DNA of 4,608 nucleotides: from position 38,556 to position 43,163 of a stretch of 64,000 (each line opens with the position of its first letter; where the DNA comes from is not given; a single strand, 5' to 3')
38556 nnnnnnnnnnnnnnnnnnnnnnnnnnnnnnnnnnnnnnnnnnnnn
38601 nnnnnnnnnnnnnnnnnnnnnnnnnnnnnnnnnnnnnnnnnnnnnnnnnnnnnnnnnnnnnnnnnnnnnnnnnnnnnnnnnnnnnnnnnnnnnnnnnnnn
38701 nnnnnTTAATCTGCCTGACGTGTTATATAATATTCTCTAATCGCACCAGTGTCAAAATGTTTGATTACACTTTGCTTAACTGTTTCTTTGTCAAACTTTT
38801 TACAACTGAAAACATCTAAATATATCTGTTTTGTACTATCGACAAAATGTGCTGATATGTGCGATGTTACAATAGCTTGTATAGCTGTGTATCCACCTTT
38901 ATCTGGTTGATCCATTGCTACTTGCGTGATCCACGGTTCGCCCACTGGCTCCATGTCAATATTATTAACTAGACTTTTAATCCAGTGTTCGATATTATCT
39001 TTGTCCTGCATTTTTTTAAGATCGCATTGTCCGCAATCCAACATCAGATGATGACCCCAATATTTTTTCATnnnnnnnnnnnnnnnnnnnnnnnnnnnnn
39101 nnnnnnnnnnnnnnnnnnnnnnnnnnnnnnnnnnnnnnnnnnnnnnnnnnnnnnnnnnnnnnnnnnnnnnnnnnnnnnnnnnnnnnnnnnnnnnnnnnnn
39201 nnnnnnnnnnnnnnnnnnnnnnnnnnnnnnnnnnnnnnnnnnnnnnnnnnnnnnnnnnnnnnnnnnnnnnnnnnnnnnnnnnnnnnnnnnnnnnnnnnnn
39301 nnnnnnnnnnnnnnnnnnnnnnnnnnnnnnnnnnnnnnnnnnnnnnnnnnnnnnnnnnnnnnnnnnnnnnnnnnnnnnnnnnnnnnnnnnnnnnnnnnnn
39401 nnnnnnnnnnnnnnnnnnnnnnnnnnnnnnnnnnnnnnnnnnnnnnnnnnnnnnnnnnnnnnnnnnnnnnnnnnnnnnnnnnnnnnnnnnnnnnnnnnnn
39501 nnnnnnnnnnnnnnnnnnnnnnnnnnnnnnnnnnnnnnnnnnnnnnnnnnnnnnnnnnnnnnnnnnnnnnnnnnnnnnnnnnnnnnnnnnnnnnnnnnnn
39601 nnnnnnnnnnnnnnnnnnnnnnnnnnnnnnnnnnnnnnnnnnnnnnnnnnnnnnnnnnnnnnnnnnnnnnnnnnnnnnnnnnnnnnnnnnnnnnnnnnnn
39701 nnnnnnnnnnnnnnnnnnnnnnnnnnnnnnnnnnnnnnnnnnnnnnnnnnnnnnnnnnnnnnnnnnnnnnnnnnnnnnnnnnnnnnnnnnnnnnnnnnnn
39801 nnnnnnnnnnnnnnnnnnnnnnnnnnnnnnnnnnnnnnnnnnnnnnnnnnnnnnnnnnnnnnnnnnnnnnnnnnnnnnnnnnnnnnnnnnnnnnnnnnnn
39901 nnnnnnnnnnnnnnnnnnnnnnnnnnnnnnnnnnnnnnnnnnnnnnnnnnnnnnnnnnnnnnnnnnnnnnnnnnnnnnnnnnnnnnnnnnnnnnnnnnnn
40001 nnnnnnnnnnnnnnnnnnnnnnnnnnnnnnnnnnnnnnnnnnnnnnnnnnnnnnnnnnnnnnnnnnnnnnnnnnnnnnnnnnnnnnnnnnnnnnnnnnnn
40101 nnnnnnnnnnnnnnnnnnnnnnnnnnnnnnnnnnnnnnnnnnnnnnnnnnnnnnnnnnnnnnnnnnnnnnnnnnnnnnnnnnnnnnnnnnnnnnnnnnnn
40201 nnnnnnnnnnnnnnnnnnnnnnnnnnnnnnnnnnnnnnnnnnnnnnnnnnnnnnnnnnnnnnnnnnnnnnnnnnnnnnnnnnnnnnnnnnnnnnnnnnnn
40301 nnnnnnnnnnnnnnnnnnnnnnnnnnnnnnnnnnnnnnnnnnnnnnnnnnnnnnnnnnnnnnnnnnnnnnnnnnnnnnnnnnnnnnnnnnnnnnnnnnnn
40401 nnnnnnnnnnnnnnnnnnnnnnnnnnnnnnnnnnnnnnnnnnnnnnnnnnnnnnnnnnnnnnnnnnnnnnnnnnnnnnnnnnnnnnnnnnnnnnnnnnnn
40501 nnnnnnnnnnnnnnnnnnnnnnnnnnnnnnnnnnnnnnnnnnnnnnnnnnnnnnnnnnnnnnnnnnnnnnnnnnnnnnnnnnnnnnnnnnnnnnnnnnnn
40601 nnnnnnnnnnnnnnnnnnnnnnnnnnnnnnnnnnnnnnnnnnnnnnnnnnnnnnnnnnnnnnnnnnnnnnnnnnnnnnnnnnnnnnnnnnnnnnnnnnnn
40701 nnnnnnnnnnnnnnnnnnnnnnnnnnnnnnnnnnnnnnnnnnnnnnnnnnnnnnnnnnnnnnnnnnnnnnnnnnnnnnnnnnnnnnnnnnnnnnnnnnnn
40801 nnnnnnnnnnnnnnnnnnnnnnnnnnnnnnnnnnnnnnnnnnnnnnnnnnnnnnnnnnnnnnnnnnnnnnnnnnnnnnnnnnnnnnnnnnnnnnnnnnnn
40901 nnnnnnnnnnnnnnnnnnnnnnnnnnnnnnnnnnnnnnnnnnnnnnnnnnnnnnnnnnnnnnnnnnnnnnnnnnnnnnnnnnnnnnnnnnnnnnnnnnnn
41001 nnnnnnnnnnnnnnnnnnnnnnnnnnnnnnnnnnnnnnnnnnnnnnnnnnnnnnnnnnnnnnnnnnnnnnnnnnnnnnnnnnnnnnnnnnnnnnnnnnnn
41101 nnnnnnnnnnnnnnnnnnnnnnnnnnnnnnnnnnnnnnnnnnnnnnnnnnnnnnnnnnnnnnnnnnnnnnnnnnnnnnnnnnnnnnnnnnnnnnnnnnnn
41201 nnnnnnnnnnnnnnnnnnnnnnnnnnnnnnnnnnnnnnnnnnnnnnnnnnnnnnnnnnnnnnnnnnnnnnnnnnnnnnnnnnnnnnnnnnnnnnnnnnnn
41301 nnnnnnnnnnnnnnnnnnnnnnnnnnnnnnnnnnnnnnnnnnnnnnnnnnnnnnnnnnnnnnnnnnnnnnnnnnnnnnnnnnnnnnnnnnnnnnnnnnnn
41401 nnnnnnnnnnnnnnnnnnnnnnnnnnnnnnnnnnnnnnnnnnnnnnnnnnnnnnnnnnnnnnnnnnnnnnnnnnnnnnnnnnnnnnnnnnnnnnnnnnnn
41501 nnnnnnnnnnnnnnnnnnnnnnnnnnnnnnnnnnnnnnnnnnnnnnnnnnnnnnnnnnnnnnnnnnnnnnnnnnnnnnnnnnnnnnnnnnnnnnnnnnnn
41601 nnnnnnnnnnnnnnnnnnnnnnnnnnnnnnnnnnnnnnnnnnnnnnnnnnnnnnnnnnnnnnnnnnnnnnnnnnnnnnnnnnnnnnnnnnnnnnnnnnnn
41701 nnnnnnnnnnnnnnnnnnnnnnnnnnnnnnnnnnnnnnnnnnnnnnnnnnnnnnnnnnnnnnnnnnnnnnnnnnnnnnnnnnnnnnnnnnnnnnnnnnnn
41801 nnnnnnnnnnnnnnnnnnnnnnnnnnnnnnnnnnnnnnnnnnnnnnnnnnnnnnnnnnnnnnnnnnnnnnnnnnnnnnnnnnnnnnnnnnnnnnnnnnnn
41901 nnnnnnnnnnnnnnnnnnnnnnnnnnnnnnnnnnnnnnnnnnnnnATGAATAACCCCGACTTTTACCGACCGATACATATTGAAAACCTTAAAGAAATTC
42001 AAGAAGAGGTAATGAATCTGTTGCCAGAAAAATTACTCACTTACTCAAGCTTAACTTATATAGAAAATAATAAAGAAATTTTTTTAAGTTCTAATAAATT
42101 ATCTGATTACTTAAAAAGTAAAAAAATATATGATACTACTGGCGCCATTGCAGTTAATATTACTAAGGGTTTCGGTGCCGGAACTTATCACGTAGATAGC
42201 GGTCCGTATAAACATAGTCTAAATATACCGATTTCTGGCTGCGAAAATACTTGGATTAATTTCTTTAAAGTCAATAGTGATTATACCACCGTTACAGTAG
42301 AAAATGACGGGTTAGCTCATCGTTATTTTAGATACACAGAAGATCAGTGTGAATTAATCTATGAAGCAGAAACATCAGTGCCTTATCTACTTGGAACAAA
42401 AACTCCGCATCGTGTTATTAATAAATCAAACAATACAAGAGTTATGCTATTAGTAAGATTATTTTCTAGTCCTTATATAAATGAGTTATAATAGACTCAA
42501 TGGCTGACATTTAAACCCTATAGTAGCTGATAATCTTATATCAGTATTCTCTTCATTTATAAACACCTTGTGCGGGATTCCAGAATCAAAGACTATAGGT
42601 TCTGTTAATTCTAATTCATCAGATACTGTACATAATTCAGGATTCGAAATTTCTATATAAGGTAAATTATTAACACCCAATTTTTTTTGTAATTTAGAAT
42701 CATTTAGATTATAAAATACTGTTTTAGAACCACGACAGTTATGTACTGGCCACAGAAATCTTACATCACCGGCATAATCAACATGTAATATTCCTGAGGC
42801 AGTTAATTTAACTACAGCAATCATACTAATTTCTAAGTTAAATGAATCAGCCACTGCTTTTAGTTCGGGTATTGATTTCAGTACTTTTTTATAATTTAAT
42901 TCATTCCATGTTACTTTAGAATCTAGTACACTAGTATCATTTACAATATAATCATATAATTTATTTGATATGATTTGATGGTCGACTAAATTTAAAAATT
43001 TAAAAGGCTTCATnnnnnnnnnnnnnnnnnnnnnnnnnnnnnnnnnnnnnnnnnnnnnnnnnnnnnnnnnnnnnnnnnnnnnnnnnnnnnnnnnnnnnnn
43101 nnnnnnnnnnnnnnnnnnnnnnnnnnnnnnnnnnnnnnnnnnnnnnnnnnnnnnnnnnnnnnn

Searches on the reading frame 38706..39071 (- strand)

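Call 3: search_protein_families(library=pfam, proteins=[window:38706-39071:-], max_evalue=0.1)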
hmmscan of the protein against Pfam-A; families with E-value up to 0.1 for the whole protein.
window:38706-39071:- (121 aa): 1 family
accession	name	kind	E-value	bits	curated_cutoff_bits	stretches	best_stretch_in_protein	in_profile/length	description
PF02675.21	AdoMet_dc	-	9e-17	61.8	25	1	8-118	1-106/107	S-adenosylmethionine decarboxylase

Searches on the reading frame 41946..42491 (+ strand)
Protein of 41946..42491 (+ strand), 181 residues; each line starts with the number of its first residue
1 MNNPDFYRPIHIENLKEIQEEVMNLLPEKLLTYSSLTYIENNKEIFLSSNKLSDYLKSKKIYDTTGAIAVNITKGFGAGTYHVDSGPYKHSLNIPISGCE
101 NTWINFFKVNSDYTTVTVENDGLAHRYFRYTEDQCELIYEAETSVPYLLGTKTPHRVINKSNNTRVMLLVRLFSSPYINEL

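Call 3: search_protein_families(library=pfam, proteins=[window:41946-42491:+], max_evalue=0.1)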
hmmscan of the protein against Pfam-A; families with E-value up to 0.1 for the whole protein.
window:41946-42491:+ (181 aa): 2 families
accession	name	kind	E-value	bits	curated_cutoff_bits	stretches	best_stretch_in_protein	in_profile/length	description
PF24719.1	Imm33-like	-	0.075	13.3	27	0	2-26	58-82/103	Imm33-like domain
PF01210.29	NAD_Gly3P_dh_N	-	0.077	13.4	23.1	0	26-82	53-112/158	NAD-dependent glycerol-3-phosphate dehydrogenase N-terminus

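Call 4: search_protein_families(library=phrogs, proteins=[window:41946-42491:+], max_evalue=0.01)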
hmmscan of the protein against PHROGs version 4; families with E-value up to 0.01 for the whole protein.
window:41946-42491:+ (181 aa): 0 families

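Call 9: search_protein_families(library=ncbifam, proteins=[window:41946-42491:+], max_evalue=1)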
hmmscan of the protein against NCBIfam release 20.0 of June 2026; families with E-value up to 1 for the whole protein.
window:41946-42491:+ (181 aa): 0 families

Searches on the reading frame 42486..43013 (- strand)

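Call 3: search_protein_families(library=pfam, proteins=[window:42486-43013:-], max_evalue=0.1)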
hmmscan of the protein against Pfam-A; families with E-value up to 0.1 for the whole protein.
window:42486-43013:- (175 aa): 1 family
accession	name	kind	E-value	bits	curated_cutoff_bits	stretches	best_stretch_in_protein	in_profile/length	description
PF03172.18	HSR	-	0.06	14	24.9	0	2-39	22-62/99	HSR domain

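Call 4: search_protein_families(library=phrogs, proteins=[window:42486-43013:-], max_evalue=0.01)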
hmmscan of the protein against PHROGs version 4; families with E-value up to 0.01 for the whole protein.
window:42486-43013:- (175 aa): 0 families

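Call 9: search_protein_families(library=ncbifam, proteins=[window:42486-43013:-], max_evalue=1)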
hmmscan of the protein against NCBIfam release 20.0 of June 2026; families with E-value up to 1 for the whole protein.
window:42486-43013:- (175 aa): 0 families
